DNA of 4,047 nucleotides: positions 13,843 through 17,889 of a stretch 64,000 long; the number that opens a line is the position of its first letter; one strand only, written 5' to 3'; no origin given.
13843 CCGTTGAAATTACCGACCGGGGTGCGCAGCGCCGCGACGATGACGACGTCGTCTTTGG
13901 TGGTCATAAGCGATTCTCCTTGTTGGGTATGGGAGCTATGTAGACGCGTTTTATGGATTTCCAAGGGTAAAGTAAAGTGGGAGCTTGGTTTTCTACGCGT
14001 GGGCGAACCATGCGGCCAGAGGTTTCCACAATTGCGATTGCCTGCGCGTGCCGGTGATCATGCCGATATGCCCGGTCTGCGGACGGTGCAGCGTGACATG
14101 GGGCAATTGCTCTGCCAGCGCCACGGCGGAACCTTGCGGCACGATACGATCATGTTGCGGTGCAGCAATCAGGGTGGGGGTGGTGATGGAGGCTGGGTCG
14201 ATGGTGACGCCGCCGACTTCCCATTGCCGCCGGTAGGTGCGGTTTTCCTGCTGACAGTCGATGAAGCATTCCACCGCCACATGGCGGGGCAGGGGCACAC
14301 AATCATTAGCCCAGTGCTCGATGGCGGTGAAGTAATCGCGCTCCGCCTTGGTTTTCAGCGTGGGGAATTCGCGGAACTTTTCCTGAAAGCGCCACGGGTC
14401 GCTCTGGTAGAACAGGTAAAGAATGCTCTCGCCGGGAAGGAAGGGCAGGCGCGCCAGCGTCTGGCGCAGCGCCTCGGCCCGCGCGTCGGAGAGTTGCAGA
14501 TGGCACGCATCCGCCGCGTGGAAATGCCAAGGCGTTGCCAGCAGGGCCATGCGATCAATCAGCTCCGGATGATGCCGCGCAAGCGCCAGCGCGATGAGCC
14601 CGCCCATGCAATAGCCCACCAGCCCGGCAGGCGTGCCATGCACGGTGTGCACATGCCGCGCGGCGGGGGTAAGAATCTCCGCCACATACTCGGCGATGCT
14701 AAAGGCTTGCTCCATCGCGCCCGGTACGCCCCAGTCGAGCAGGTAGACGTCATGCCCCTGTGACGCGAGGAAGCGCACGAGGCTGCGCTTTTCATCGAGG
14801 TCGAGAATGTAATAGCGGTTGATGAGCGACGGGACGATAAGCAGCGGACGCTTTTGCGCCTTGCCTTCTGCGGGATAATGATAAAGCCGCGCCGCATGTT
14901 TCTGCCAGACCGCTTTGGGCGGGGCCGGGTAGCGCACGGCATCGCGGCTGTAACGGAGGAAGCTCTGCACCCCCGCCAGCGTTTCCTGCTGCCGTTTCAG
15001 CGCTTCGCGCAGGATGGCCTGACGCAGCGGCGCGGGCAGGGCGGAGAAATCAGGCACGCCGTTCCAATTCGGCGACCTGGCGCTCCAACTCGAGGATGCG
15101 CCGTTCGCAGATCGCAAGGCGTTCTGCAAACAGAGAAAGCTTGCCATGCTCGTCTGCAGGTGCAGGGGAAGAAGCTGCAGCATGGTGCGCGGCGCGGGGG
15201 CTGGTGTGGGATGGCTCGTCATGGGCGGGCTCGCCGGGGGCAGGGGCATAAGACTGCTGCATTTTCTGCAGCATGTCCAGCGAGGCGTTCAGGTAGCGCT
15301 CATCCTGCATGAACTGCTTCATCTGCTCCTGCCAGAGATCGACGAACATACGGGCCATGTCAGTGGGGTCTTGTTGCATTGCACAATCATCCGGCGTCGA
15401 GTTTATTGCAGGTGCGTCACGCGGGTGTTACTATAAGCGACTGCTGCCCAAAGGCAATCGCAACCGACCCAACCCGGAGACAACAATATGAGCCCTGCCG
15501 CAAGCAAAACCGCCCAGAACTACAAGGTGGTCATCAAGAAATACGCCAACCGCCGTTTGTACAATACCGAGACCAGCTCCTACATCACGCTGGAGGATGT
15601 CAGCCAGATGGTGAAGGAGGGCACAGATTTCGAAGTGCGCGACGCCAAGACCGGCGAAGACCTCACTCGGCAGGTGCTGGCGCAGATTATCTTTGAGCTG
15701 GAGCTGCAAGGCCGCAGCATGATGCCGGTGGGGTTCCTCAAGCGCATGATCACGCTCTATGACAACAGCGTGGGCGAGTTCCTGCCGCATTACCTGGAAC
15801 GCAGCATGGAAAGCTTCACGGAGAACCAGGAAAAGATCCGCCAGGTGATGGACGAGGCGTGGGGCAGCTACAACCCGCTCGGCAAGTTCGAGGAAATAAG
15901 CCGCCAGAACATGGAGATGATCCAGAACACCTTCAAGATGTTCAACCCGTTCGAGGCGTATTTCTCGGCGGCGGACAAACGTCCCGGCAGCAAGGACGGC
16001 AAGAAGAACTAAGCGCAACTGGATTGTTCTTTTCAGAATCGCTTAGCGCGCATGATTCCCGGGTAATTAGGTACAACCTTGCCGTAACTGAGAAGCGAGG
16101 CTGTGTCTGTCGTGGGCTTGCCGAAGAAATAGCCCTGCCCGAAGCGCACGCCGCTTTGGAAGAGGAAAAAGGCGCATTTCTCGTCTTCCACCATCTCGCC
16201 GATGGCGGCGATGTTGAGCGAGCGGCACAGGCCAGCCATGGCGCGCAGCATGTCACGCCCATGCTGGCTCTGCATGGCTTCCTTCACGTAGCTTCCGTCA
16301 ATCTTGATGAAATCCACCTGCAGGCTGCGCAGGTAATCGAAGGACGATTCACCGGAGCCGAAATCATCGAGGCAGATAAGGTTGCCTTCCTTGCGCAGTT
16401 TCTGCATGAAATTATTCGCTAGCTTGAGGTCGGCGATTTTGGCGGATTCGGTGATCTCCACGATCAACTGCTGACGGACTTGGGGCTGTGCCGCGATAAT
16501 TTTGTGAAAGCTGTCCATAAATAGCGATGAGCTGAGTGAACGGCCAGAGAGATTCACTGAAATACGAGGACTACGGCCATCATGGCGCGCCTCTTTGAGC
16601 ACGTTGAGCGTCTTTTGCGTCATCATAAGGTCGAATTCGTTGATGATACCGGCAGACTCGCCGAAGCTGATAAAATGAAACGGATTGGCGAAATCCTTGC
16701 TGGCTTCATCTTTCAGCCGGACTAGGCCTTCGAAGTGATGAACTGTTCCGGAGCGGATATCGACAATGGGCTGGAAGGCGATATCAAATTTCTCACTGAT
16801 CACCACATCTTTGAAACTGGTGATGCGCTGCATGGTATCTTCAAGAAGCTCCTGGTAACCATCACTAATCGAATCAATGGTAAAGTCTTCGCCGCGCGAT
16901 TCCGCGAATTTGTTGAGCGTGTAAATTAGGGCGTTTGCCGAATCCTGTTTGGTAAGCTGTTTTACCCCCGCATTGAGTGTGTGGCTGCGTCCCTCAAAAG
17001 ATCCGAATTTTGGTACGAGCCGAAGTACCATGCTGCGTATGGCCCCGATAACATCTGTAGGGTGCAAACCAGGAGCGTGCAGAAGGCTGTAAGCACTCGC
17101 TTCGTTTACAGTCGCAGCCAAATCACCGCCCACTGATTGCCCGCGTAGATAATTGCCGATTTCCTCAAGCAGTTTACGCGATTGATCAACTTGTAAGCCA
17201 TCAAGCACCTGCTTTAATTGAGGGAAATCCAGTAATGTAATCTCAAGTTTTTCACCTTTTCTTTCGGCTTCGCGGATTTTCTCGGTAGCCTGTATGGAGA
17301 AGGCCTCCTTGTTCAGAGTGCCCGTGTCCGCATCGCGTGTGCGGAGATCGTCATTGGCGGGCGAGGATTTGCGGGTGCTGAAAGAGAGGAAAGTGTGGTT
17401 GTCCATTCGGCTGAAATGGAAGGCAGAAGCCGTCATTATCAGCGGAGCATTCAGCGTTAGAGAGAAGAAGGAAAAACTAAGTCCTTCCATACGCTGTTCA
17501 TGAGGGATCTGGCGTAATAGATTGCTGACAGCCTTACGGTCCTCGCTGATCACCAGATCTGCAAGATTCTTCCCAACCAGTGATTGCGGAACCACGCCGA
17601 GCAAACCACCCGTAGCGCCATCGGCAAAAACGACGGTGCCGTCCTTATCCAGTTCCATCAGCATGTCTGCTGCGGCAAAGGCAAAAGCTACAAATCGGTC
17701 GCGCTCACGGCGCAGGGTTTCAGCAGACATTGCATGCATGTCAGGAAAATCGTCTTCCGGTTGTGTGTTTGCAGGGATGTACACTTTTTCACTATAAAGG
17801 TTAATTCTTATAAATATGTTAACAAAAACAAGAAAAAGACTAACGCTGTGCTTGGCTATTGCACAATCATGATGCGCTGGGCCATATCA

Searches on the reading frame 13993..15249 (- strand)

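Call 72: search_protein_families(library=pfam, max_evalue=0.001, proteins=[window:13993-15249:-])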
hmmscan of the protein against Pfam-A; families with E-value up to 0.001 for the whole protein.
window:13993-15249:- (418 aa): 6 families
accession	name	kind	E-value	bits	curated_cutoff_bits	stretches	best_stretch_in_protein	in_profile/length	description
PF00561.26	Abhydrolase_1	-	2e-17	64.1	25.8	1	135-400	2-244/245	alpha/beta hydrolase fold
PF07167.19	PhaC_N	-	7.6e-11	42.5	23.7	1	112-161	123-173/173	Poly-beta-hydroxybutyrate polymerase (PhaC) N-terminus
PF12146.15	Hydrolase_4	-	1.9e-09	37.6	27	1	157-244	23-114/239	Serine aminopeptidase, S33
PF12697.13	Abhydrolase_6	-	1.8e-06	29.2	26.3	1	159-397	21-207/217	Alpha/beta hydrolase family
PF00756.26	Esterase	-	8.2e-05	22.9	22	1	187-252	96-174/251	Putative esterase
PF01738.24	DLH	-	0.00011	22.4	21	1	198-232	89-122/217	Dienelactone hydrolase family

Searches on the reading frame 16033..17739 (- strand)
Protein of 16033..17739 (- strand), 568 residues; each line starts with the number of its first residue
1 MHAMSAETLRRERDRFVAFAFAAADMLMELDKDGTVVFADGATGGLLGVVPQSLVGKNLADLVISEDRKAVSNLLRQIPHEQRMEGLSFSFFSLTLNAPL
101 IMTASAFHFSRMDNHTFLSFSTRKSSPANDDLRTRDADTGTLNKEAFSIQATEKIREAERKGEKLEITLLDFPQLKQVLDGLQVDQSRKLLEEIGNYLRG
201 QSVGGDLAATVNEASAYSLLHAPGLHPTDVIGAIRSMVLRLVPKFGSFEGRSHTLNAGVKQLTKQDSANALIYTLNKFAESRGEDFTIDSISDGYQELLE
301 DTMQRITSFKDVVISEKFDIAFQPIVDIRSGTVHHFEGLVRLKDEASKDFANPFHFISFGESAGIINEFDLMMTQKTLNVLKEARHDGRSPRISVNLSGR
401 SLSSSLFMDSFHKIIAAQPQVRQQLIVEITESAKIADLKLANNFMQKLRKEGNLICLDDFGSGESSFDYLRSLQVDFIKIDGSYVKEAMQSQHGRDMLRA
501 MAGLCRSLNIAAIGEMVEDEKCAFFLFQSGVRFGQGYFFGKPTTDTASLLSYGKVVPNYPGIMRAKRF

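Call 72: search_protein_families(library=pfam, max_evalue=0.001, proteins=[window:16033-17739:-])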
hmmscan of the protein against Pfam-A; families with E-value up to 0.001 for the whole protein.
window:16033-17739:- (568 aa): 3 families
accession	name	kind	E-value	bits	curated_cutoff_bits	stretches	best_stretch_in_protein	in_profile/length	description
PF00563.25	EAL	-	2.3e-54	184.7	31.3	1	315-542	10-236/236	EAL domain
PF00989.32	PAS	-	2.7e-06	27.8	22.6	1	22-83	9-70/113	PAS fold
PF08448.16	PAS_4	-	0.00064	20.4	23.1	0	24-77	5-58/110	PAS fold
